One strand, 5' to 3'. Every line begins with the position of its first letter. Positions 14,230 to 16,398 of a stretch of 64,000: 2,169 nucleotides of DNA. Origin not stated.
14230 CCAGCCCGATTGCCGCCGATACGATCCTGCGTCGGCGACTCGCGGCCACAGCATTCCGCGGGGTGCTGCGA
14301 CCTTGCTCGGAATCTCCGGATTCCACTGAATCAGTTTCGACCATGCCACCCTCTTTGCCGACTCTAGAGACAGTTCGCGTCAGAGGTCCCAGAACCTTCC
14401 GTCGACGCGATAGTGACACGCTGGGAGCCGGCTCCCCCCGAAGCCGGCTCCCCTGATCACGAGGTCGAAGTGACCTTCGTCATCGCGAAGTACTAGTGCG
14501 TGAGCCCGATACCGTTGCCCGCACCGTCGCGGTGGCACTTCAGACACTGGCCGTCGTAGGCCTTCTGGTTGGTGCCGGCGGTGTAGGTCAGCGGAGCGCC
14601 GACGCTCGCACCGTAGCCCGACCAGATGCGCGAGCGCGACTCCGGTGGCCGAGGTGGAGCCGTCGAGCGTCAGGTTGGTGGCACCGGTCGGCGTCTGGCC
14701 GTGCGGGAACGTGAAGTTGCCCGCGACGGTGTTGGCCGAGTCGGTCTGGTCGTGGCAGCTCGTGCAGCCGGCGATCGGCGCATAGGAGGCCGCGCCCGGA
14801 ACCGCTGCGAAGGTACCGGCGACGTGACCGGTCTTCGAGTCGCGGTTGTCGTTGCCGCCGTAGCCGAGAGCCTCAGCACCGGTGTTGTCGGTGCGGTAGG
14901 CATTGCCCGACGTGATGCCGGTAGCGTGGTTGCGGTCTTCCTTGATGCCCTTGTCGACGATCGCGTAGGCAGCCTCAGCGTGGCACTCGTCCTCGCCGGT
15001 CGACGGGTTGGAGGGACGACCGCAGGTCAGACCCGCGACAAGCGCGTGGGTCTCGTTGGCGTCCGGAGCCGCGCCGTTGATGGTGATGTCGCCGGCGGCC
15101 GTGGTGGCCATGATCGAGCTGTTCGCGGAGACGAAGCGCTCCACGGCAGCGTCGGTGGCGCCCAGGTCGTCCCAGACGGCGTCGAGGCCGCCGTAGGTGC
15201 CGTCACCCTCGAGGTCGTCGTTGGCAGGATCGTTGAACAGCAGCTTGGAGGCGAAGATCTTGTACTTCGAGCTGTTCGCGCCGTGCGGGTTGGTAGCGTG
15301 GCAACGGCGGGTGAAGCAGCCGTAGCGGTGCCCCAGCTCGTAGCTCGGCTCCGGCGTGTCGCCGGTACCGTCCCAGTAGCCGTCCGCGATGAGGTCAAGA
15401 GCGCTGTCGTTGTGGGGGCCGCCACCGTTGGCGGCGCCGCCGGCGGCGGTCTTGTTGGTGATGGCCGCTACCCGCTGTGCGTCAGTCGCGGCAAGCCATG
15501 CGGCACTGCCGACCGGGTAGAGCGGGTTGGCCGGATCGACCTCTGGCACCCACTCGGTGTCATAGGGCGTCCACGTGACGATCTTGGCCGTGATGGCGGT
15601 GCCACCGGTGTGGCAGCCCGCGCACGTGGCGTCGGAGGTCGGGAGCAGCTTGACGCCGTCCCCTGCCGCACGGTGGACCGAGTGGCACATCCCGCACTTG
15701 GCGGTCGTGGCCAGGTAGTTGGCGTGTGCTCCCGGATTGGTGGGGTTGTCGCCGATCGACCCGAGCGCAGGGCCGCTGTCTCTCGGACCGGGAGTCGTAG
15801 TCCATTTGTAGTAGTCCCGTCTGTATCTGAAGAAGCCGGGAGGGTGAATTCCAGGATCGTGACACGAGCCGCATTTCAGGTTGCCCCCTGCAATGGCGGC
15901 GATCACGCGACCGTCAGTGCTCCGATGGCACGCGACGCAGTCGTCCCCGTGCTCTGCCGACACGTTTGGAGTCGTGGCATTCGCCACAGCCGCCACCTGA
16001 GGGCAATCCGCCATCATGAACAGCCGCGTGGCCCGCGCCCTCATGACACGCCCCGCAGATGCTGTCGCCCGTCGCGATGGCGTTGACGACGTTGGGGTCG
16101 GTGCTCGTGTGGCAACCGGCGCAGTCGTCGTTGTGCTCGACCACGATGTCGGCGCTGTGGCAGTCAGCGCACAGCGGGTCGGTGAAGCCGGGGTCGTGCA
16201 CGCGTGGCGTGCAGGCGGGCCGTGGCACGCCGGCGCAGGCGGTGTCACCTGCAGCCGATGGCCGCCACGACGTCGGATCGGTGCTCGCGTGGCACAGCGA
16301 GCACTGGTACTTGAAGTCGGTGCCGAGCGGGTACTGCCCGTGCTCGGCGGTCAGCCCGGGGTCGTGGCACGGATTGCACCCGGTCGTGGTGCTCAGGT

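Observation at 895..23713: Duplicated module: secreted hexahaem cytochrome + NHL propeller anchored at both ends + TM-TPR protein + polytopic membrane enzyme; candidate cytochrome assembly/electron-export system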

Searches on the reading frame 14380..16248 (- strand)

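Call 9: search_protein_families(library=pfam, max_evalue=0.01, proteins=[window:14380-16248:-])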
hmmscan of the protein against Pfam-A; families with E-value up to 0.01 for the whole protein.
window:14380-16248:- (622 aa): 2 families
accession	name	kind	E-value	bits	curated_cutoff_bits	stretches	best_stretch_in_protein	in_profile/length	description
PF14522.11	Cytochrome_C7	-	1.2e-05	25.5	24.8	1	175-220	5-55/67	Cytochrome c7 and related cytochrome c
PF09699.15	Paired_CXXCH_1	-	0.0023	18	20.6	1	182-214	6-37/41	Doubled CXXCH motif (Paired_CXXCH_1)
